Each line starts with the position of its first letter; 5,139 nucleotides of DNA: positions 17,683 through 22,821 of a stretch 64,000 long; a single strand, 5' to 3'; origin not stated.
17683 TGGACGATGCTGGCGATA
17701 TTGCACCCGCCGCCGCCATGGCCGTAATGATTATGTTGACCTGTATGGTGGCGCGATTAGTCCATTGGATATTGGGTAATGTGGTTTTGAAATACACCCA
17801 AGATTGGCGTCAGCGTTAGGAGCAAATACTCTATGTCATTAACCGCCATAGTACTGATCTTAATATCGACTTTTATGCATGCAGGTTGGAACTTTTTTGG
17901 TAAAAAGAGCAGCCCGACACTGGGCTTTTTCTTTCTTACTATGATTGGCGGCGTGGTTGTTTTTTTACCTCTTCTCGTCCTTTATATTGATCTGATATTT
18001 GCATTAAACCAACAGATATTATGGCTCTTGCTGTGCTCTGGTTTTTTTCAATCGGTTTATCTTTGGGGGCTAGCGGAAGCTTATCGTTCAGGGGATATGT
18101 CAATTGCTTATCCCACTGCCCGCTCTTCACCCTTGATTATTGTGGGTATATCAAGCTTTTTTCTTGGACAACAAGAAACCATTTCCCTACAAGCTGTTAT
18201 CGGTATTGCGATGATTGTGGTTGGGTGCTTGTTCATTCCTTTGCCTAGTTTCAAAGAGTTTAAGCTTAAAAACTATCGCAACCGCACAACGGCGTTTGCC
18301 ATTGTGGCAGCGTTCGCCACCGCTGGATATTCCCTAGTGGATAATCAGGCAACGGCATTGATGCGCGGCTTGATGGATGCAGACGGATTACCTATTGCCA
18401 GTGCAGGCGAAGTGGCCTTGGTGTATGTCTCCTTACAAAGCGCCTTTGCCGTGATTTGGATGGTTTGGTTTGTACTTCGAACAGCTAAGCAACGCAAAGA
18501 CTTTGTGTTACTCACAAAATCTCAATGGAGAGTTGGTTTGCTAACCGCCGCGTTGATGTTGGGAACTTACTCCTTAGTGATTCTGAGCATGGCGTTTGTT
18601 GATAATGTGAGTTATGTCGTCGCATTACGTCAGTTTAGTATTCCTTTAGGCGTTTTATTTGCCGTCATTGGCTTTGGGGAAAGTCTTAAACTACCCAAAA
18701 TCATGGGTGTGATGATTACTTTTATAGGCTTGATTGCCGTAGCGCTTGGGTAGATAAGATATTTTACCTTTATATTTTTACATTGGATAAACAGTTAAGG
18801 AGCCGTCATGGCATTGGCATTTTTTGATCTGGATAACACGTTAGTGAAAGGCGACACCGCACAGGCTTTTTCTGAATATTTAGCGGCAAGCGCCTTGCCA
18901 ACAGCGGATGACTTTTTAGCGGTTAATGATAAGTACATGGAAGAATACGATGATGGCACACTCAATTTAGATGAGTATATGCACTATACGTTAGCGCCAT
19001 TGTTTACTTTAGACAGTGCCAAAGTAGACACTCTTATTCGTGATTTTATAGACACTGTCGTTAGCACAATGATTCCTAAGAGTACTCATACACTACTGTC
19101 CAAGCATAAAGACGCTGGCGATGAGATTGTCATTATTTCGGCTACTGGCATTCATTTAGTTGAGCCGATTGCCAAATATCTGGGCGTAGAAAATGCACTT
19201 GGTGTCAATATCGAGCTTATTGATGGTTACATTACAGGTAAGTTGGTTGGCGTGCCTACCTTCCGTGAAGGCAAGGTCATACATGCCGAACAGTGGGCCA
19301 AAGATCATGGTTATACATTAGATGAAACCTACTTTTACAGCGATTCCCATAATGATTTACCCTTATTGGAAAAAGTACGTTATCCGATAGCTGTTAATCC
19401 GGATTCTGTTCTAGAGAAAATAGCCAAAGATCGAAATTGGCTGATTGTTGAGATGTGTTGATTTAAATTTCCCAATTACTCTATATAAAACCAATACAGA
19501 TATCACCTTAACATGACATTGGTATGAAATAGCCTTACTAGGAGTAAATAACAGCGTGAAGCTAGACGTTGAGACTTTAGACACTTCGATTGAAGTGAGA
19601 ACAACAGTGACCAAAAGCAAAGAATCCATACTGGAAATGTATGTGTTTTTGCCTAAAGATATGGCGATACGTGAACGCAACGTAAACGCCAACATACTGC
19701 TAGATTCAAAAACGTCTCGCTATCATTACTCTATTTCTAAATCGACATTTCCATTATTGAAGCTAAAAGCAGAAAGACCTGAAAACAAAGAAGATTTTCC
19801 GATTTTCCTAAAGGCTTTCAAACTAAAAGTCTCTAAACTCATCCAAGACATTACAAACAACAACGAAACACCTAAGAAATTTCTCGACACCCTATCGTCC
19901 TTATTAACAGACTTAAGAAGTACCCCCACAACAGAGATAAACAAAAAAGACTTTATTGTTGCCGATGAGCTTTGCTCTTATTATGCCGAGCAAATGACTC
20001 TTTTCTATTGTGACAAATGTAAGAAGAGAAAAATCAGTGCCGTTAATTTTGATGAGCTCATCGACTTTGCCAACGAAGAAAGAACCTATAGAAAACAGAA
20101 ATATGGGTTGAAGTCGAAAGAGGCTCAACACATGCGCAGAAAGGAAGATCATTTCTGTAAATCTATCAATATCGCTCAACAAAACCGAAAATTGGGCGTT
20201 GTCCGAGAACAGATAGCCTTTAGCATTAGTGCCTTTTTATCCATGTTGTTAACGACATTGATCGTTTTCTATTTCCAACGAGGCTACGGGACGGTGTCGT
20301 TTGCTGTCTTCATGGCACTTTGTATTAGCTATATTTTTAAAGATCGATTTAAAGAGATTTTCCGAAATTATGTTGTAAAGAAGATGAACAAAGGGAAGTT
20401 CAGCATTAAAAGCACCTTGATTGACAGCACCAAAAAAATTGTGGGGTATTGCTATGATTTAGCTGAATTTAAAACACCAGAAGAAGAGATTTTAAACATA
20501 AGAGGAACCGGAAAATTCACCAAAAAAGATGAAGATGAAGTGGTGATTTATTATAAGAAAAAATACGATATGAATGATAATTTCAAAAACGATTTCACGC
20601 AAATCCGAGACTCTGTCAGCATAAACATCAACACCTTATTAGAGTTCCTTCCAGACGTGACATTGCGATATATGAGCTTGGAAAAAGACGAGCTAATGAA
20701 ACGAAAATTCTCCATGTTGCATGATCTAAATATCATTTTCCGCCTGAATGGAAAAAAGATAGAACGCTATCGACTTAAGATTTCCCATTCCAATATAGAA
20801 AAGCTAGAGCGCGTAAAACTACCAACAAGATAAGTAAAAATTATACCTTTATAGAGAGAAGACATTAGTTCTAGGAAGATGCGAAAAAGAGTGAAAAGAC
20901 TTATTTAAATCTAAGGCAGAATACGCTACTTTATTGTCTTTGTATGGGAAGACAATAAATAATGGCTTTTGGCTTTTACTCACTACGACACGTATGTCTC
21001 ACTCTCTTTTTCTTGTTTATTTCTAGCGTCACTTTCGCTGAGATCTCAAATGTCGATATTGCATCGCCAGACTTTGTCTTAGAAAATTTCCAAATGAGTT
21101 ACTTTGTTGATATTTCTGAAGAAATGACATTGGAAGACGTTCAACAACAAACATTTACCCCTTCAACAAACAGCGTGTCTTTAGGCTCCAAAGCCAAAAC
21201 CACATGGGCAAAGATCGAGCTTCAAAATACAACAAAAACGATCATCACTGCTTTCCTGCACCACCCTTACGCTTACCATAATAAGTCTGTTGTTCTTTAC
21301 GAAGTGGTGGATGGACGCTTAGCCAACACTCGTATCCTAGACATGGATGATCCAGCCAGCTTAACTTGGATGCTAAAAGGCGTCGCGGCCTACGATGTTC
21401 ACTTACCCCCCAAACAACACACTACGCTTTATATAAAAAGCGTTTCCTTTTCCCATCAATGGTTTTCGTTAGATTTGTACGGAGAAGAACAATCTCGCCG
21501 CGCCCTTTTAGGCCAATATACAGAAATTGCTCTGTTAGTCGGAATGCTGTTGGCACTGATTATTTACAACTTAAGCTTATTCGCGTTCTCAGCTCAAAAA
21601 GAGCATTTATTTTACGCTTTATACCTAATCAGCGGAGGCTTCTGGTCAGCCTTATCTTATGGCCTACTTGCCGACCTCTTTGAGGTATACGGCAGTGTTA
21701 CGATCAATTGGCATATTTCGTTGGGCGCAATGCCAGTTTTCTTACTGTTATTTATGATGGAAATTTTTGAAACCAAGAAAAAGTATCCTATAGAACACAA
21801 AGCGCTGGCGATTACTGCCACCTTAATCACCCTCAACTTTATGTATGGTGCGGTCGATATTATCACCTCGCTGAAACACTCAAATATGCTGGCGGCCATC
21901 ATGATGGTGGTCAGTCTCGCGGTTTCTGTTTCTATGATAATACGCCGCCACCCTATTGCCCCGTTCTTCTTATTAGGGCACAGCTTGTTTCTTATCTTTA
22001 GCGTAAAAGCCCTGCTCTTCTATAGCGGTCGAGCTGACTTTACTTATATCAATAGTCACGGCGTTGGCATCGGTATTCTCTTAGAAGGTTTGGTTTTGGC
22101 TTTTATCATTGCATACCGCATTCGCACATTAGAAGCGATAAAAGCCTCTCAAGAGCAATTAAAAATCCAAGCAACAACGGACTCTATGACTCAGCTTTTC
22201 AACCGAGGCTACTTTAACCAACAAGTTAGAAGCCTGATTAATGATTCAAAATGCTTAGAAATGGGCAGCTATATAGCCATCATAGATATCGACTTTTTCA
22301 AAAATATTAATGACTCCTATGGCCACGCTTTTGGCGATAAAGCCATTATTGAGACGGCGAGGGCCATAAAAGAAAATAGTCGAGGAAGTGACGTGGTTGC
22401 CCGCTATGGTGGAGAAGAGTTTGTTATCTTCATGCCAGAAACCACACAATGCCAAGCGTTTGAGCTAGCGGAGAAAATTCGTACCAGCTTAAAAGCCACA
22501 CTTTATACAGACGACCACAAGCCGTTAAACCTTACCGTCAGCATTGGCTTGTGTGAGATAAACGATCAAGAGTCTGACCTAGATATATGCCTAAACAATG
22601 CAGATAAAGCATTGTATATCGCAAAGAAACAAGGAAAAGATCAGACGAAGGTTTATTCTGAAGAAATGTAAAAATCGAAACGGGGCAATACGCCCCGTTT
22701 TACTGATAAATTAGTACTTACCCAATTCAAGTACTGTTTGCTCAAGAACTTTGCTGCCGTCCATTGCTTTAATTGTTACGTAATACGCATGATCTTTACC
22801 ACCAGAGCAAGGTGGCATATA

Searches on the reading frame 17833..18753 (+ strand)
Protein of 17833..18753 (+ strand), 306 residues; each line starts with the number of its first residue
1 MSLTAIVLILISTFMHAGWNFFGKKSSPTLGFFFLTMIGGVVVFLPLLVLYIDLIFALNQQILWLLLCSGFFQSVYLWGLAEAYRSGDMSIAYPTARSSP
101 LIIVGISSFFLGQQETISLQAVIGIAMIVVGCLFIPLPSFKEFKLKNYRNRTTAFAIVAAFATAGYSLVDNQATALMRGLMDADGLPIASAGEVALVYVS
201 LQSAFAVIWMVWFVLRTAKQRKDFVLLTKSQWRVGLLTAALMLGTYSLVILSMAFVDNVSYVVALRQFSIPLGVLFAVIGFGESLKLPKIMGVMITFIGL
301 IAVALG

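Call 25: search_protein_families(library=ncbifam, proteins=[window:17833-18753:+], max_evalue=0.00001)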
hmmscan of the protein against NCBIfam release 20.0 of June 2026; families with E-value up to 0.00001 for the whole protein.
window:17833-18753:+ (306 aa): 1 family
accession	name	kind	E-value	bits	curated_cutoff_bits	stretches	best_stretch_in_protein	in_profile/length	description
TIGR03340.1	phn_DUF6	hypoth_equivalog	1.2e-54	185.9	288.15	1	5-302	2-280/281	phosphonate utilization associated putative membrane protein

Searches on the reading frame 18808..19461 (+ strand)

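Call 33: search_protein_families(library=ncbifam, proteins=[window:18808-19461:+], max_evalue=1e-10)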
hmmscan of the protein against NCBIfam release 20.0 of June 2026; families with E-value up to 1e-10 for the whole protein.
window:18808-19461:+ (217 aa): 4 families
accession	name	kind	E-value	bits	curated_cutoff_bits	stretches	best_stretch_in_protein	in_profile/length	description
NF052360.1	HolPasePseu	equivalog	4e-67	226.1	280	1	1-216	1-217/218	histidinol-phosphatase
NF052359.1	HolPaseNeis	equivalog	1.2e-59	201.7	400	1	1-216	1-220/221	histidinol-phosphatase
TIGR01490.1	HAD-SF-IB-hyp1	subfamily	1.1e-41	143.3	98.3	1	3-200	1-200/202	HAD-IB family hydrolase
TIGR01488.1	HAD-SF-IB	subfamily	8.7e-24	84.4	45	1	3-190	1-177/177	HAD-IB family phosphatase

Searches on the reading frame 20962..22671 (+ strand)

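Call 33: search_protein_families(library=ncbifam, proteins=[window:20962-22671:+], max_evalue=1e-10)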
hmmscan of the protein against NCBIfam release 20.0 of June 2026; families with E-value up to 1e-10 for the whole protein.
window:20962-22671:+ (569 aa): 20 families
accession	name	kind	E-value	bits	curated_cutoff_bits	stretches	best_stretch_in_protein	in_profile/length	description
NF007135.0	PRK09581.1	equivalog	5.7e-47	160.5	474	1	391-562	279-452/457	PleD family two-component system response regulator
TIGR00254.1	GGDEF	domain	8e-47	159.1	37.4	1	400-564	1-166/168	diguanylate cyclase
NF038266.1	diguan_SiaD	equivalog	1.9e-44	151.9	290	1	393-561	83-251/252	biofilm regulation diguanylate cyclase SiaD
NF041606.1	dguan_cyc_DgcA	equivalog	4.5e-40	137.6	370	1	386-563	160-337/340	diguanylate cyclase DgcA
NF007380.0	PRK09894.1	equivalog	1.5e-37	129.6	256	1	392-567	117-289/296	diguanylate cyclase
NF047654.1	DiguCycDgcRLepto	equivalog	7.3e-37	126.9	500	1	386-561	115-292/295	diguanylate cyclase DgcR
NF007423.1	PRK09966.1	equivalog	7.8e-37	127.1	325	1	392-555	227-390/390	diguanylate cyclase DgcN/YfiN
NF045675.1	PhdiestaseDibA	equivalog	9.4e-33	113.4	980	1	390-569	189-368/623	phosphodiesterase DibA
NF007599.0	PRK10245.1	equivalog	4.1e-32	111.1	402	1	363-564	167-369/371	diguanylate cyclase AdrA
NF007298.0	PRK09776.1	equivalog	9.5e-32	109.8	1135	1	394-567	674-847/1111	diguanylate cyclase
NF011955.1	PRK15426.1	equivalog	2e-30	105.5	408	1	388-563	382-559/564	cellulose biosynthesis regulator diguanylate cyclase DgcQ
NF007474.0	PRK10060.1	equivalog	1.1e-29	103.1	782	1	394-569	227-399/663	cyclic di-GMP phosphodiesterase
NF051473.1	DigCycDgcsShew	equivalog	3.2e-28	99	400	1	398-564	129-290/291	diguanylate cyclase DgcS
NF040885.1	diguan_DgcJ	equivalog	1.2e-26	93.6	500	1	398-560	335-491/493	diguanylate cyclase DgcJ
NF053781.1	cdiGMPphdstlr2612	equivalog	2.3e-26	91.8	1600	1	395-569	831-1006/1268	Tlr1612 family c-di-GMP phosphodiesterase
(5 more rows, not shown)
